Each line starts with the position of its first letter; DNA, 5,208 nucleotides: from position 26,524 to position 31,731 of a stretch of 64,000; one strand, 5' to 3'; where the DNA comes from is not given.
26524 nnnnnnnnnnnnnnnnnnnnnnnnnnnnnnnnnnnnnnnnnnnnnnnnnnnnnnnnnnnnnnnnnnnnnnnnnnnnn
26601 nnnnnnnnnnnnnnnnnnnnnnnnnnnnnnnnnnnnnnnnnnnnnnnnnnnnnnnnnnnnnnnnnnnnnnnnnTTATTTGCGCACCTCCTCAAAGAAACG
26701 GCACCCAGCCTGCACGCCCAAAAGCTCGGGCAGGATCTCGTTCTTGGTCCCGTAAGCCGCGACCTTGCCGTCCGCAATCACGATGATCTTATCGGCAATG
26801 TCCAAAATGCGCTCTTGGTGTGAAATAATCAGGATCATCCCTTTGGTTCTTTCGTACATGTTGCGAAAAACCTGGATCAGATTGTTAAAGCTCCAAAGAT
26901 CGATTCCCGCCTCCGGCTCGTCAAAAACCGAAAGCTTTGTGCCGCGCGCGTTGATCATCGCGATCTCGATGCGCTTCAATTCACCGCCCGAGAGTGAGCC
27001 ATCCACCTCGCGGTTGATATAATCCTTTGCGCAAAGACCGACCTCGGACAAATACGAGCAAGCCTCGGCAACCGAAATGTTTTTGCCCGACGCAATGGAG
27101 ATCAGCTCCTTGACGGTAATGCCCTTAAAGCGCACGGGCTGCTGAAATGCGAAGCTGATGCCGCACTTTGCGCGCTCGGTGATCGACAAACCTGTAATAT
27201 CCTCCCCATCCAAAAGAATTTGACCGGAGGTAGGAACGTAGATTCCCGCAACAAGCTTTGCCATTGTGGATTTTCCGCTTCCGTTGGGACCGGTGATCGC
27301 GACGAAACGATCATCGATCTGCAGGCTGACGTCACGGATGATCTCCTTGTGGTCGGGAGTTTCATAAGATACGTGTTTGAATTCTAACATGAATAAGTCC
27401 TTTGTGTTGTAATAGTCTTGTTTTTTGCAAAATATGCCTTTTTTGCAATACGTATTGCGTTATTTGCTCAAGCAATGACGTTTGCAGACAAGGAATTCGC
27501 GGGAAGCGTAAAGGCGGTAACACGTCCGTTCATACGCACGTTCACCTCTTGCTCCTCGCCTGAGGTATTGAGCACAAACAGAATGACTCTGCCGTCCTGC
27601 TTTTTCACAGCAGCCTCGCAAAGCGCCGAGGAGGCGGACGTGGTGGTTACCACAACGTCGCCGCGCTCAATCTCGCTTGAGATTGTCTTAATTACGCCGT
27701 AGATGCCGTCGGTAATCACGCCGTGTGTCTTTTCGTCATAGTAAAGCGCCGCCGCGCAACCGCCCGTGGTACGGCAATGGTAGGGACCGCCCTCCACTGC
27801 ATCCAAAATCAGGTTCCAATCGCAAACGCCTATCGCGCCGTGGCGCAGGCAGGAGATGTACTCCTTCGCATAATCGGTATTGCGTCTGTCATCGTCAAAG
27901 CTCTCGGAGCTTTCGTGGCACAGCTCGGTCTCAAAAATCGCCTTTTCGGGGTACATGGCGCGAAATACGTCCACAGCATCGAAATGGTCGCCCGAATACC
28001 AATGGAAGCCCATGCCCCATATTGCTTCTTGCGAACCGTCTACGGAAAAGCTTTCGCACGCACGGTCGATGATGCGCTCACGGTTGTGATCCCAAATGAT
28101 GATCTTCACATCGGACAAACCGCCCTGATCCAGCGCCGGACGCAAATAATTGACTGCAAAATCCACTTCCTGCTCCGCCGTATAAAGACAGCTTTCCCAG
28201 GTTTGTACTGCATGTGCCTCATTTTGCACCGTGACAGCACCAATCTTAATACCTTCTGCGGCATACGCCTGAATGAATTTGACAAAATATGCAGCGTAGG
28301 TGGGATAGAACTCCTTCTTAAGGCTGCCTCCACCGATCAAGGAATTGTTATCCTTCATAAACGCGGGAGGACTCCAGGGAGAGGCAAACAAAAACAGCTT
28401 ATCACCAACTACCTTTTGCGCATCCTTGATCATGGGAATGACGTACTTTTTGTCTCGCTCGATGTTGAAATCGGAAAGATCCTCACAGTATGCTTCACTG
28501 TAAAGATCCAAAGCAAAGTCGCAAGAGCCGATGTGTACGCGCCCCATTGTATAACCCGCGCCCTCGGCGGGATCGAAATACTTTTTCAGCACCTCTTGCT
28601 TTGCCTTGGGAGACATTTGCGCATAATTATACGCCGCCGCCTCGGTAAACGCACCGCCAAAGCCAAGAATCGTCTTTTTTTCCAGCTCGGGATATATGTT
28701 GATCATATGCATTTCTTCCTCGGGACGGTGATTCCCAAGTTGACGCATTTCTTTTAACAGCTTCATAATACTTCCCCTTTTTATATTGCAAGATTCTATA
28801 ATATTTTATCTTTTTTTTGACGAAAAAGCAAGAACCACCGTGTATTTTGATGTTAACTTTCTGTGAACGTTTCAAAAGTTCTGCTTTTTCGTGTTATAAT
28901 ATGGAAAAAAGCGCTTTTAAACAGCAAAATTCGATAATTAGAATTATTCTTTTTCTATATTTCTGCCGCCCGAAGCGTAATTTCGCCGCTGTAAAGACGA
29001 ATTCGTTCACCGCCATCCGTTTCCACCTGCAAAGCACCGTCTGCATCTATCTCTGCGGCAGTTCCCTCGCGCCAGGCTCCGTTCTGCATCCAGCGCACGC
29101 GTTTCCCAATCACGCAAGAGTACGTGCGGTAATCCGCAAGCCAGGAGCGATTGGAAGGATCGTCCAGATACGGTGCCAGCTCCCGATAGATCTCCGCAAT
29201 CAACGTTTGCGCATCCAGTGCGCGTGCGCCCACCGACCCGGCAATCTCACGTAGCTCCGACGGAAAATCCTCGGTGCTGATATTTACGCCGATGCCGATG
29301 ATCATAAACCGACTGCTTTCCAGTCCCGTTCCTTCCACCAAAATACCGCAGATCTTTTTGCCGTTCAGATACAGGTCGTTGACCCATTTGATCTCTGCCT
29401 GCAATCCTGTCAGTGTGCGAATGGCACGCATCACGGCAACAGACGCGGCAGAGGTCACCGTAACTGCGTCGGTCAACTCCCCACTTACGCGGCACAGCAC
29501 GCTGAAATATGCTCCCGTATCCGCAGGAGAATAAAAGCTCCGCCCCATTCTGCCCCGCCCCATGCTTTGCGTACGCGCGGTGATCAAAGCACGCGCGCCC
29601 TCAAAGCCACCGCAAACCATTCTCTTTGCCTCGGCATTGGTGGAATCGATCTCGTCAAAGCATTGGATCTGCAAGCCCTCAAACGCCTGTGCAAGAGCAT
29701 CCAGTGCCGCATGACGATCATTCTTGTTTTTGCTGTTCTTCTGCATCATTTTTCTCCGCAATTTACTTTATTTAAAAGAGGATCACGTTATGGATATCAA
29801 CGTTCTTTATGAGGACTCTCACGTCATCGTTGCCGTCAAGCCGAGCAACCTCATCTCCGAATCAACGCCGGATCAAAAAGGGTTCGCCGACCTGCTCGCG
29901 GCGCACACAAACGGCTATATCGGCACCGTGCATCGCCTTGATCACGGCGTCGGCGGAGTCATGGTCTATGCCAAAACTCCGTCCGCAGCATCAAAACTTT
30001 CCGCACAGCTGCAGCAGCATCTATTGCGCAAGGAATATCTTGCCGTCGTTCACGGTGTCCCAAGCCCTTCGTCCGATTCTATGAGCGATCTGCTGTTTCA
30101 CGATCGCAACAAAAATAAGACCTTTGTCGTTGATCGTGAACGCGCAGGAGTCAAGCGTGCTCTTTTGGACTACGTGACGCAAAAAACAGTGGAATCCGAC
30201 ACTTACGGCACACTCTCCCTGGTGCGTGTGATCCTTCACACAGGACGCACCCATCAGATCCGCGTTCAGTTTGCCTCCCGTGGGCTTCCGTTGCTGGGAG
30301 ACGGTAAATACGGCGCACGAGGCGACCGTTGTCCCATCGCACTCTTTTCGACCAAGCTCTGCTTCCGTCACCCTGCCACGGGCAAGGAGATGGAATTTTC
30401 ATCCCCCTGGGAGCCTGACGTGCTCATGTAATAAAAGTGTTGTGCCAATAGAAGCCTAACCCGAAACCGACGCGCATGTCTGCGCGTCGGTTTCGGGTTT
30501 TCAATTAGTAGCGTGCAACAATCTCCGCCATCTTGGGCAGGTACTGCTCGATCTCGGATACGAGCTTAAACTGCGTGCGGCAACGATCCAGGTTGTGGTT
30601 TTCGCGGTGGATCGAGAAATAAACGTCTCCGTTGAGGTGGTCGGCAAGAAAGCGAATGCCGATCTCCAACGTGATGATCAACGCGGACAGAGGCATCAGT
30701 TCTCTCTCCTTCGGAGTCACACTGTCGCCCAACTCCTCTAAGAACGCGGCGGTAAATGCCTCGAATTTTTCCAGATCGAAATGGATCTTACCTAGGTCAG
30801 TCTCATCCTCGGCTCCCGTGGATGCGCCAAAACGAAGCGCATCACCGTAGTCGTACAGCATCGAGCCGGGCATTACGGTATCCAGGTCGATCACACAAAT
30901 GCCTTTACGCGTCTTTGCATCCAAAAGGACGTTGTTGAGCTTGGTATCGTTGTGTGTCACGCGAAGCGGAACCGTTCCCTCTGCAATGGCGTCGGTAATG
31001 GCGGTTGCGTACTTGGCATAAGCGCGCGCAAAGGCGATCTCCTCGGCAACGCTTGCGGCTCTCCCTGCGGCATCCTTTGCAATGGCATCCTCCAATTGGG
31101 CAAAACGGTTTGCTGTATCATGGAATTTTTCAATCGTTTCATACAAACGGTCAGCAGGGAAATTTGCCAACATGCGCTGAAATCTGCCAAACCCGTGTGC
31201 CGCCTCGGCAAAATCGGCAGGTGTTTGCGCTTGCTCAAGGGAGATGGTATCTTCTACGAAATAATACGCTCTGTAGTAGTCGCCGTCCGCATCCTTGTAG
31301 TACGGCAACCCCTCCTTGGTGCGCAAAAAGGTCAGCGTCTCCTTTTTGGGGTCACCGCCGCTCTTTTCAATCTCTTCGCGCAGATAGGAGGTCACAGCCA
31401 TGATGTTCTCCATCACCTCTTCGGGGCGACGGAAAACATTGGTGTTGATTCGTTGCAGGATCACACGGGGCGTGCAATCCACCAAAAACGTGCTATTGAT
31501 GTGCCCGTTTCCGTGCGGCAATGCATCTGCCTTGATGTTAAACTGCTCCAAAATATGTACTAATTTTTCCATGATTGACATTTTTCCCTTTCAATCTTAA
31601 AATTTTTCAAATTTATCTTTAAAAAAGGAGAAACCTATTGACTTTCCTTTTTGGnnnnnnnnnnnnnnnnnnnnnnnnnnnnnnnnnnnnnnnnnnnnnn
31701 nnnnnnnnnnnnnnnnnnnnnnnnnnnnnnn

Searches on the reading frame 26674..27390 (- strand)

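Call 7: search_protein_families(library=pfam, proteins=[window:26674-27390:-], max_evalue=0.001)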
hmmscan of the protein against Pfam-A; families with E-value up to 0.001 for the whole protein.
window:26674-27390:- (238 aa): 5 families
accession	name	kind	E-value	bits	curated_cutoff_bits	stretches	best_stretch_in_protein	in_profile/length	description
PF00005.33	ABC_tran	-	2.3e-24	87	25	1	20-160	3-136/137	ABC transporter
PF02463.25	SMC_N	-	8.9e-11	42.1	40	2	19-44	16-41/220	RecF/RecN/SMC N terminal domain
PF13304.12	AAA_21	-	1.4e-06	29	27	0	29-47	1-19/304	AAA domain, putative AbiEii toxin, Type IV TA system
PF13476.12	AAA_23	-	0.00056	21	27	0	19-43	11-35/201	AAA domain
PF13555.12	AAA_29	-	0.00069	19.7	27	0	22-43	16-38/61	P-loop containing region of AAA domain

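Call 85: search_protein_families(library=ncbifam, proteins=[window:26674-27390:-], max_evalue=1e-10)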
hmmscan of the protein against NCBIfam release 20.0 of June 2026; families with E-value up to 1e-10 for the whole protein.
window:26674-27390:- (238 aa): 157 families (the best 25 are shown)
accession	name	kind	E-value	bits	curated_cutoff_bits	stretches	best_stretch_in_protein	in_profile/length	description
TIGR04406.1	LPS_export_lptB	equivalog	2.2e-35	122.1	240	1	13-220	12-223/239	LPS export ABC transporter ATP-binding protein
TIGR01978.1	sufC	equivalog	3.5e-35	121.6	212.8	1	13-216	11-229/243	Fe-S cluster assembly ATPase SufC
TIGR04521.1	ECF_ATPase_2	equivalog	9.9e-34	116.7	330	1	9-221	12-234/279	energy-coupling factor transporter ATPase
TIGR04520.1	ECF_ATPase_1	equivalog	1.6e-32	113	315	1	3-221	2-225/269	energy-coupling factor transporter ATPase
TIGR03375.1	type_I_sec_LssB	subfamily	1.1e-31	109.9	693.1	1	2-223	466-692/696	type I secretion system permease/ATPase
NF008409.0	PRK11231.1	equivalog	8.7e-29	100.6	375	1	13-223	13-229/255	Fe(3+) dicitrate ABC transporter ATP-binding protein FecE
NF010171.0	PRK13652.1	equivalog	1.1e-28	100.1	476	1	2-220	4-226/277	cobalt transporter ATP-binding subunit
NF008449.1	PRK11300.1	equivalog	2.3e-28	99.1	362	2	20-105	23-109/255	high-affinity branched-chain amino acid ABC transporter ATP-binding protein LivG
NF010158.0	PRK13637.1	equivalog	1.3e-27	96.7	390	1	10-222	15-235/287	energy-coupling factor transporter ATPase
TIGR02857.1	CydD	equivalog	2.7e-27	95.9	435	1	2-204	322-528/529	thiol reductant ABC exporter subunit CydD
TIGR01846.1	type_I_sec_HlyB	subfamily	6.6e-27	94.1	725.55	1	3-221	457-680/694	type I secretion system permease/ATPase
TIGR00968.1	3a0106s01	subfamily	1.3e-26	93.6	342.75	1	16-220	14-219/237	sulfate ABC transporter ATP-binding protein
NF010068.0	PRK13548.1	equivalog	3.1e-26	92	261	1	1-221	5-232/261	heme ABC transporter ATP-binding protein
TIGR03411.1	urea_trans_UrtD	equivalog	3.2e-26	92.4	304.1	1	16-219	16-229/242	urea ABC transporter ATP-binding protein UrtD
TIGR01842.1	type_I_sec_PrtD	subfamily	4.7e-26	91.4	510.15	1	2-222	317-543/544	type I secretion system permease/ATPase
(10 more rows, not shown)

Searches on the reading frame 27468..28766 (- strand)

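Call 7: search_protein_families(library=pfam, proteins=[window:27468-28766:-], max_evalue=0.001)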
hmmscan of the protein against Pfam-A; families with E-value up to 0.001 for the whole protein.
window:27468-28766:- (432 aa): 3 families
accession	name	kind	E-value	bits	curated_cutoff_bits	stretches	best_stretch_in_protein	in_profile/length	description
PF02055.22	Glyco_hydro_30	-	3.9e-49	168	23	1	33-331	1-315/348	Glycosyl hydrolase family 30 TIM-barrel domain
PF02057.21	Glyco_hydro_59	-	1.7e-10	41.1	27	1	47-329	19-264/294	Glycosyl hydrolase family 59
PF17189.10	Glyco_hydro_30C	-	1.4e-06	28.7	22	1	374-426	7-62/65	Glycosyl hydrolase family 30 beta sandwich domain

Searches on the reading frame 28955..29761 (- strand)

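Call 7: search_protein_families(library=pfam, proteins=[window:28955-29761:-], max_evalue=0.001)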
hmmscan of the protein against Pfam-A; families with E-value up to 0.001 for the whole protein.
window:28955-29761:- (268 aa): 2 families
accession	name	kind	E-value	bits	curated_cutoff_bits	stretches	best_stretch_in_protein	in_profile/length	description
PF03099.24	BPL_LplA_LipB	-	3.8e-18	66.1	21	1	57-160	24-133/133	Biotin/lipoate A/B protein ligase family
PF02237.23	BPL_C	-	6.4e-08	32.8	21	1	218-264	2-48/48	Biotin protein ligase C terminal domain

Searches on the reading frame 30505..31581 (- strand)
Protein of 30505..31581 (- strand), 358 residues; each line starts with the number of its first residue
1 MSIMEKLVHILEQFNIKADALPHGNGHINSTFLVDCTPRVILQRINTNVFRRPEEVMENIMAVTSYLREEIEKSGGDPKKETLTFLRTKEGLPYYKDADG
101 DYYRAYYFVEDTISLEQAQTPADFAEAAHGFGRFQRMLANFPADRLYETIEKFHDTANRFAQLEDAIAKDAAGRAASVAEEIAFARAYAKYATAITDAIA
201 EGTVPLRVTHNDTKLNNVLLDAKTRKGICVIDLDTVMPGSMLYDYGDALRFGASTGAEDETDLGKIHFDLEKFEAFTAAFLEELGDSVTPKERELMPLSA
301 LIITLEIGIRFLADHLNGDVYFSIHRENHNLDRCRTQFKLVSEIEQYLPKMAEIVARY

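Call 31: search_protein_families(library=pfam, proteins=[window:30505-31581:-], max_evalue=0.0001)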
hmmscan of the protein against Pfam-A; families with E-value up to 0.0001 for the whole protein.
window:30505-31581:- (358 aa): 1 family
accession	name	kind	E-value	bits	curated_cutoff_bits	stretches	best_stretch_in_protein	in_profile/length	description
PF01636.29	APH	-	1.4e-15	58.1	23.2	1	21-262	3-222/239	Phosphotransferase enzyme family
